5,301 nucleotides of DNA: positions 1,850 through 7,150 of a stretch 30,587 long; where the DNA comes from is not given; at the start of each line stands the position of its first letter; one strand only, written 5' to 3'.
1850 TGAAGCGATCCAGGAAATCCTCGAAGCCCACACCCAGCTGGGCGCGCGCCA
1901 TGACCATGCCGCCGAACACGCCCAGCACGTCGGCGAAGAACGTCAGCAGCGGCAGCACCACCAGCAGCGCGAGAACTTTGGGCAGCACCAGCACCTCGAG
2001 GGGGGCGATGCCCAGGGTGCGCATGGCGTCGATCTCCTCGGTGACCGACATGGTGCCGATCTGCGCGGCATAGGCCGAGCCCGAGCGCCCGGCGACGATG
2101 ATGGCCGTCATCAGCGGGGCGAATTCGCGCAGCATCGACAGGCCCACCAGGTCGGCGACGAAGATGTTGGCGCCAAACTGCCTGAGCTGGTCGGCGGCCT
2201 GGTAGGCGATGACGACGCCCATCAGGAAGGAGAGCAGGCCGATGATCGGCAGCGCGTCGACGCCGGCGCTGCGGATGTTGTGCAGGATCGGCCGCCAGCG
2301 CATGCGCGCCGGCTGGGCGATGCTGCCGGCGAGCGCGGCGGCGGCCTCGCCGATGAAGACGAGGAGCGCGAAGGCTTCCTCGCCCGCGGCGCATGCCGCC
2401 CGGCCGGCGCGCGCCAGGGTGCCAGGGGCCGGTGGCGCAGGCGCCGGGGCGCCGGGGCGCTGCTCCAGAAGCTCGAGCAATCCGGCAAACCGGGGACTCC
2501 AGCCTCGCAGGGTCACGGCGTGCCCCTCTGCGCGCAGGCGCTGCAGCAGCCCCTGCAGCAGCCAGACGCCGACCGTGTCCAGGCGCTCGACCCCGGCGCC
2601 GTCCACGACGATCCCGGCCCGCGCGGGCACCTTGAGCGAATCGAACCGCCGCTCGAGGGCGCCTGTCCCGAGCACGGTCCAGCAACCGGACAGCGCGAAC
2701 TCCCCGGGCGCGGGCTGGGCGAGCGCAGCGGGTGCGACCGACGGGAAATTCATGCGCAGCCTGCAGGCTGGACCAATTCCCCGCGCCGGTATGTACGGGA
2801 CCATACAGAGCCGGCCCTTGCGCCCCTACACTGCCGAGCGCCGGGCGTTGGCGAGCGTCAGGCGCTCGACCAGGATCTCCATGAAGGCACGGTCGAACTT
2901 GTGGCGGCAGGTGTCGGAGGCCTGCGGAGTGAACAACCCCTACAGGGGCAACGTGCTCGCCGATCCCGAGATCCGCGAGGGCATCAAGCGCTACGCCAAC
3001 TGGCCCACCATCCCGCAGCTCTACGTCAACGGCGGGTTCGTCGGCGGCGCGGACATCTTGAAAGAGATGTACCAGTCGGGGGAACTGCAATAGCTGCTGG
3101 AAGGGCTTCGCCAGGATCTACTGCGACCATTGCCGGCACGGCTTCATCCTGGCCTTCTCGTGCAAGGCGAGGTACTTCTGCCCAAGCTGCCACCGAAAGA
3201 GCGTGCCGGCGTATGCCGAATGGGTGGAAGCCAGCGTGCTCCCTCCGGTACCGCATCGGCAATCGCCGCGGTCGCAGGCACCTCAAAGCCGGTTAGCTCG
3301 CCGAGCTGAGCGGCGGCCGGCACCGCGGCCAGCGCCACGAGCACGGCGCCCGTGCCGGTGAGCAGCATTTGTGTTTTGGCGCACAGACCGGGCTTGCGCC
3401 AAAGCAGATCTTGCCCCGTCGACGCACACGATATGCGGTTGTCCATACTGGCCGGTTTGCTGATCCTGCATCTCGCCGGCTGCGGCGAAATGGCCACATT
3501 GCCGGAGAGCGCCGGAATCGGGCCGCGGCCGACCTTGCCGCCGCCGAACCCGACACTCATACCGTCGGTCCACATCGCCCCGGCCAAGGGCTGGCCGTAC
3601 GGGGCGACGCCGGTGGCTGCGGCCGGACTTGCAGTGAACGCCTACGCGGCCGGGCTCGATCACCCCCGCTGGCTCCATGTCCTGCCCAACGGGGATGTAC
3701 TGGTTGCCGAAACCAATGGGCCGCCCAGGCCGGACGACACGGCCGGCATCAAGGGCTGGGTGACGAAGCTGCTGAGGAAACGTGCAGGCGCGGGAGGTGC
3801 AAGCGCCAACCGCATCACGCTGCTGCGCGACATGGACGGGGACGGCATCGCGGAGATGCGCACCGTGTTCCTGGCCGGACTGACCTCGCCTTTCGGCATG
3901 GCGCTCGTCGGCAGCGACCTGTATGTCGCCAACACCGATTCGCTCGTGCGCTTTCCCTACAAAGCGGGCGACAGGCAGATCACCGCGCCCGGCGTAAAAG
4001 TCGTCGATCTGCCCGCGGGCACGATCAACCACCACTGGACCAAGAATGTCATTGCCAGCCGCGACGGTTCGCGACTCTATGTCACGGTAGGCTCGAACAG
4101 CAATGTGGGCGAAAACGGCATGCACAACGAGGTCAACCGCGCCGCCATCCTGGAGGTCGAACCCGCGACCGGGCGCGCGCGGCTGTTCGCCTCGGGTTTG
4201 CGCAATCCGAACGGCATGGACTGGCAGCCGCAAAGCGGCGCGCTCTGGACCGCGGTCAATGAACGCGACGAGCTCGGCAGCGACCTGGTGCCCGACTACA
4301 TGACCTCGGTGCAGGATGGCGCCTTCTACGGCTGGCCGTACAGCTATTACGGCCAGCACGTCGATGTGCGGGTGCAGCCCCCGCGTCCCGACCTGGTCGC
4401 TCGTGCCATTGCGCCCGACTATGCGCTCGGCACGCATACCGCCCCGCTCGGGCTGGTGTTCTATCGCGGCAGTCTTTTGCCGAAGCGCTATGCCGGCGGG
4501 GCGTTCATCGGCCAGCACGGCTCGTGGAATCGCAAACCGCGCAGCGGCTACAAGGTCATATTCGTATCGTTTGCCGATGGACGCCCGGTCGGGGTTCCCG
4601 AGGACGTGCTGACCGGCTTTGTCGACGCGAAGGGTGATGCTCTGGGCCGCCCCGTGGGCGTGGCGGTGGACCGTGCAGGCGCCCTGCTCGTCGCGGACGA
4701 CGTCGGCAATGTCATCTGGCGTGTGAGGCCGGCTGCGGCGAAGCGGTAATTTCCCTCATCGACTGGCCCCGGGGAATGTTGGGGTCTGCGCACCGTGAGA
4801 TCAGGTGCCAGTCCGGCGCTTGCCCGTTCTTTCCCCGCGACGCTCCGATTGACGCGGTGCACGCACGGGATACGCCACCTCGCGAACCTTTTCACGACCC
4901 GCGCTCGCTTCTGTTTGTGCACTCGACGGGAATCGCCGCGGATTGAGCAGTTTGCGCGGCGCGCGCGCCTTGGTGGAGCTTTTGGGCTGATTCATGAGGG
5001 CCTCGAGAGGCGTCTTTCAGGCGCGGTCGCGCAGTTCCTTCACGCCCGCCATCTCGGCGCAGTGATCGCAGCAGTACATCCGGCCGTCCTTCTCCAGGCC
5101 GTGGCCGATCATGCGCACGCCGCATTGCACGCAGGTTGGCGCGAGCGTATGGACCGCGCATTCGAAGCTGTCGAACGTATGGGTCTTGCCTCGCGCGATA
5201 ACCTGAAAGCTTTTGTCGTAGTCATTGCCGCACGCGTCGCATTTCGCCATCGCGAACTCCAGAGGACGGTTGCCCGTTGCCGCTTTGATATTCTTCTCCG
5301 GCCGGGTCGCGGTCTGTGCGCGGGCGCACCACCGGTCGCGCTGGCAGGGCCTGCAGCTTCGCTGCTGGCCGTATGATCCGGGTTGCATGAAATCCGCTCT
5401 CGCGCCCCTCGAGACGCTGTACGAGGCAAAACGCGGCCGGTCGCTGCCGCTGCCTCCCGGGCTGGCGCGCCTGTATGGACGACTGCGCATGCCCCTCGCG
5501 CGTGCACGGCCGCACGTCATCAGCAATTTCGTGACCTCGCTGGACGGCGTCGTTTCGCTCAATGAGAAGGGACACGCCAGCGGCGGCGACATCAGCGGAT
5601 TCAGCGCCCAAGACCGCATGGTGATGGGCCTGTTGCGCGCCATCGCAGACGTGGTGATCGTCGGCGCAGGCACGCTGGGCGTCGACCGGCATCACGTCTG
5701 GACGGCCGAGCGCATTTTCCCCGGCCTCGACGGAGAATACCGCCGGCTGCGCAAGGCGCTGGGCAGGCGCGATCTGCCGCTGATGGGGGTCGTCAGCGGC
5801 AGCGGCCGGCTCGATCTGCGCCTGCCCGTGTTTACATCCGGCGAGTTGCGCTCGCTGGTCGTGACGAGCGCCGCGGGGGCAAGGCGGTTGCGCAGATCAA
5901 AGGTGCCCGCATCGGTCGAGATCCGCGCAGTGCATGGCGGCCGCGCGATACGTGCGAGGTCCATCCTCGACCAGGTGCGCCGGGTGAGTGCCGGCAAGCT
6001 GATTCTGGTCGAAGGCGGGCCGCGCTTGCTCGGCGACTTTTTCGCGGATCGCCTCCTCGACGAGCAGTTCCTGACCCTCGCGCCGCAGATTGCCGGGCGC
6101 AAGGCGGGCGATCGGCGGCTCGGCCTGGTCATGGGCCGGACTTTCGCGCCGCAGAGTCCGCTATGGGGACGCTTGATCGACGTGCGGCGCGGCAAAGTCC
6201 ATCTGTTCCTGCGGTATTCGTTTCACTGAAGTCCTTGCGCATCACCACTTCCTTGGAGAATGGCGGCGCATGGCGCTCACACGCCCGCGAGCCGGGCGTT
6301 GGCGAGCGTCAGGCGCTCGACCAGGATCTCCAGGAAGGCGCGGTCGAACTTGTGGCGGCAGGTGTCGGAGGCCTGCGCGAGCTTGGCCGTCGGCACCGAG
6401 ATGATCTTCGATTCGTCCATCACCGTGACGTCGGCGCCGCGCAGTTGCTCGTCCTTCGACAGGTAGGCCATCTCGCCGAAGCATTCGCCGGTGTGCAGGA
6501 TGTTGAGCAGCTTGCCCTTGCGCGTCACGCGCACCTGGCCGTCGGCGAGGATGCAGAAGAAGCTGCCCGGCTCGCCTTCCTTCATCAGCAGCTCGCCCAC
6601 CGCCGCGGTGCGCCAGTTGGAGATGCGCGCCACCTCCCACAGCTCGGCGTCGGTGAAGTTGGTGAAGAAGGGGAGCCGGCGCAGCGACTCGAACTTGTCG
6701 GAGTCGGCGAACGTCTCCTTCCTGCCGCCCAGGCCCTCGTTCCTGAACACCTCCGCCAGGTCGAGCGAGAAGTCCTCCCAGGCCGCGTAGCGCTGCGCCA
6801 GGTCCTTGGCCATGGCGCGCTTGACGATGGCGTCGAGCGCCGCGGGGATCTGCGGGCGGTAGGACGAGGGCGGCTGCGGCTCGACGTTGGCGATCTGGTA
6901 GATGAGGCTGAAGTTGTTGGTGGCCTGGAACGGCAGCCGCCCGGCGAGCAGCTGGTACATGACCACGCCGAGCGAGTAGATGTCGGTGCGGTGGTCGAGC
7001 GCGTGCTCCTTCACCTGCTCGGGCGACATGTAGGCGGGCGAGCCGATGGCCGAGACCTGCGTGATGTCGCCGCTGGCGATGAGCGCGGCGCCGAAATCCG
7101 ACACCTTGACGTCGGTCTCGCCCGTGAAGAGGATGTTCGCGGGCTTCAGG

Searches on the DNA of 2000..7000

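Call 65: search_rna_families(source=window, start=2000, end=7000, threshold=evalue, max_evalue=1)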
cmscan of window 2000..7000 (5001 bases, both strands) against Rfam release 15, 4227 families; matches with E-value up to 1: 0.
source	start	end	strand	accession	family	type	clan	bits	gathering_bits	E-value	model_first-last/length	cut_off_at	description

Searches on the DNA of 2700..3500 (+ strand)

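Call 13: search_dna_similar(query=window:2700-3500:+, collection=plasmids, mode=distant, max_rows=30)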
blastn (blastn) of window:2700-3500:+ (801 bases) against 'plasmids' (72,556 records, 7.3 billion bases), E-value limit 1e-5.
Records with a match: 13; places in all: 14; records where one place covers at least 80% of the query: 0.
Best place of each record, by identity: 80-90% 3; 60-80% 10.
By first word of the organism name: Sinorhizobium 4; Polaromonas 3; Klebsiella 2; Shinella 1; Rhizobium 1; Sphingomonas 1; Aeromonas 1.
By predicted mobility (MOB-suite, as given by PLSDB): non-mobilizable 13.
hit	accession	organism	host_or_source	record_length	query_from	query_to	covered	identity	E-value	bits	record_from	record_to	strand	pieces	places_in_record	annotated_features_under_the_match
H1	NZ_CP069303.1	Shinella sp. PSBB067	monoisolate,Minnesota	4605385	241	390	19%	82.4%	6e-34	153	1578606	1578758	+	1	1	none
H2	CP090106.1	Sinorhizobium meliloti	Medicago,Cell culture,Plant nodule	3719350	250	399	19%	76.7%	5e-22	113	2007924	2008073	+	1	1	grxD: Grx4 family monothiol glutaredoxin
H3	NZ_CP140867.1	Rhizobium leguminosarum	Trifolium pratense,whole organism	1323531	252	390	17%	81.3%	2e-28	134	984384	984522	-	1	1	record has no annotation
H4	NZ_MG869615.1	Polaromonas sp. E10S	Ecology Glacier, King George Island, ...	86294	252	390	17%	79.9%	8e-26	125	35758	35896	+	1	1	grxD: Grx4 family monothiol glutaredoxin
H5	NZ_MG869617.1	Polaromonas sp. E3S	Ecology Glacier, King George Island, ...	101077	252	390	17%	79.9%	8e-26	125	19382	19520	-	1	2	grxD: Grx4 family monothiol glutaredoxin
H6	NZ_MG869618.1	Polaromonas sp. E5S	Ecology Glacier, King George Island, ...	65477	252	390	17%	79.9%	8e-26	125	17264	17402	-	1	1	grxD: Grx4 family monothiol glutaredoxin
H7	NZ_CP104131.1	Sinorhizobium sp. K101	Phaseolus vulgaris,cell ...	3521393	250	390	18%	78.0%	1e-22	115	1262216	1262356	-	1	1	none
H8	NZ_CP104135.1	Sinorhizobium sp. C101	Phaseolus vulgaris,cell ...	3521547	250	390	18%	78.0%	1e-22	115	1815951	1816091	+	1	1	none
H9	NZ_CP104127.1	Sinorhizobium sp. M103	Phaseolus vulgaris,cell ...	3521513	250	390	18%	78.0%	1e-22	115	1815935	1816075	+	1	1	none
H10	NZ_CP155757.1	Sphingomonas parapaucimobilis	Chinese cabbage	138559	272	373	13%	82.4%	3e-19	104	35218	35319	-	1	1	grxD: Grx4 family monothiol glutaredoxin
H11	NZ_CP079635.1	Klebsiella pneumoniae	Homo sapiens,Pus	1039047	293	397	13%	72.4%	1e-5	60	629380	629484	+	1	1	none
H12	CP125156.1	Klebsiella pneumoniae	-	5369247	293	397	13%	72.4%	1e-5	60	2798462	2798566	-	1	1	Grx4 family monothiol glutaredoxin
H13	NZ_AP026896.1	Aeromonas caviae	Microbe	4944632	295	390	12%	76.0%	5e-9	71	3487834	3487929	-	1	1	none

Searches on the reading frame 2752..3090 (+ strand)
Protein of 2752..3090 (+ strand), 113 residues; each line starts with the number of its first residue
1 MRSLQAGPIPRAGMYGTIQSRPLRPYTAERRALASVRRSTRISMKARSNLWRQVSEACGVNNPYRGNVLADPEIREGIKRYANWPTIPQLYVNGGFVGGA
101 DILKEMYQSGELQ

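Call 71: list_cluster_members(proteins=[window:2752-3090:+, window:2791-3090:+, window:2881-3090:+, window:3203-3358:+, window:3130-3306:+, window:3147-3368:-, window:3147-3587:-, window:3029-3286:-, window:3352-4746:+, window:2829-2936:-])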
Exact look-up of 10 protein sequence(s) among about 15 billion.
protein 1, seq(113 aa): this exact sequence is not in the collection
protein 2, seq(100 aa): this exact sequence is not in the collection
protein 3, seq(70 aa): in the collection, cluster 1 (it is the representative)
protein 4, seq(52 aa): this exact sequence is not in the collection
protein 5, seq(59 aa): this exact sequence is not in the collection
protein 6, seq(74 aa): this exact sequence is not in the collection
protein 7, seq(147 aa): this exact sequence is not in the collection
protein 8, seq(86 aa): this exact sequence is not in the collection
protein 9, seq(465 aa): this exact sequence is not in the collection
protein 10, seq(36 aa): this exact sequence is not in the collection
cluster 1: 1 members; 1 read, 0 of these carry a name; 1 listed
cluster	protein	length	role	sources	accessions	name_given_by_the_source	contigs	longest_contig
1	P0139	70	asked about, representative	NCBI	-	-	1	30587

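Call 72: find_encoding_contigs(protein=P0139, flank=3000, max_places=4)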
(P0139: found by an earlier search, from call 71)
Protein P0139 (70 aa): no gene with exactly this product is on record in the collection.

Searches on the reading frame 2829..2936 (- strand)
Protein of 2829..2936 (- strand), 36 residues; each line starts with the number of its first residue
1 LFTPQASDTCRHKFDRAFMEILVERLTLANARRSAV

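Call 10: search_protein_families(library=pfam, max_evalue=1, proteins=[window:2829-2936:-])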
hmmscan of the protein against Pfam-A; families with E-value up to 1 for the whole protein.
seq(36 aa): 1 family
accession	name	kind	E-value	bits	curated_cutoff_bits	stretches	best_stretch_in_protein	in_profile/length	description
PF11789.14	zf-Nse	-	0.099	12.9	27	1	3-23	23-43/57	Zinc-finger of the MIZ type in Nse subunit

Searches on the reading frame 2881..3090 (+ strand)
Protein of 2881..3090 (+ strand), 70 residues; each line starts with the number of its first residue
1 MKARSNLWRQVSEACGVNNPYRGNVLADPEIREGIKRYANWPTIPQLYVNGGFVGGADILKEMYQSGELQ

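Call 10: search_protein_families(library=pfam, max_evalue=1, proteins=[window:2920-3090:+])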
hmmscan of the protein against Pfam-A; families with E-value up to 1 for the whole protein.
seq(57 aa): 1 family
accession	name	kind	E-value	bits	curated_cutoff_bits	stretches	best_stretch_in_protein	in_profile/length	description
PF00462.30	Glutaredoxin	-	5.8e-09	36.5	22.9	1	11-41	30-60/60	Glutaredoxin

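Call 74: search_protein_families(library=ncbifam, max_evalue=0.00001, proteins=[window:2881-3090:+])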
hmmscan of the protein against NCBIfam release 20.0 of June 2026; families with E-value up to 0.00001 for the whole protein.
seq(70 aa): 3 families
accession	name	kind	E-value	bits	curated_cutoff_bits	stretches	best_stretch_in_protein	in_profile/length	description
TIGR00365.1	TIGR00365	equivalog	1.2e-22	79.8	117.1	1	10-70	35-94/99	Grx4 family monothiol glutaredoxin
NF008086.0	PRK10824.1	equivalog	4.5e-18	65.2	205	1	10-70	38-97/115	Grx4 family monothiol glutaredoxin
TIGR02180.1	GRX_euk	equivalog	8.8e-07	29.1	87.25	1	29-70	40-81/84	glutaredoxin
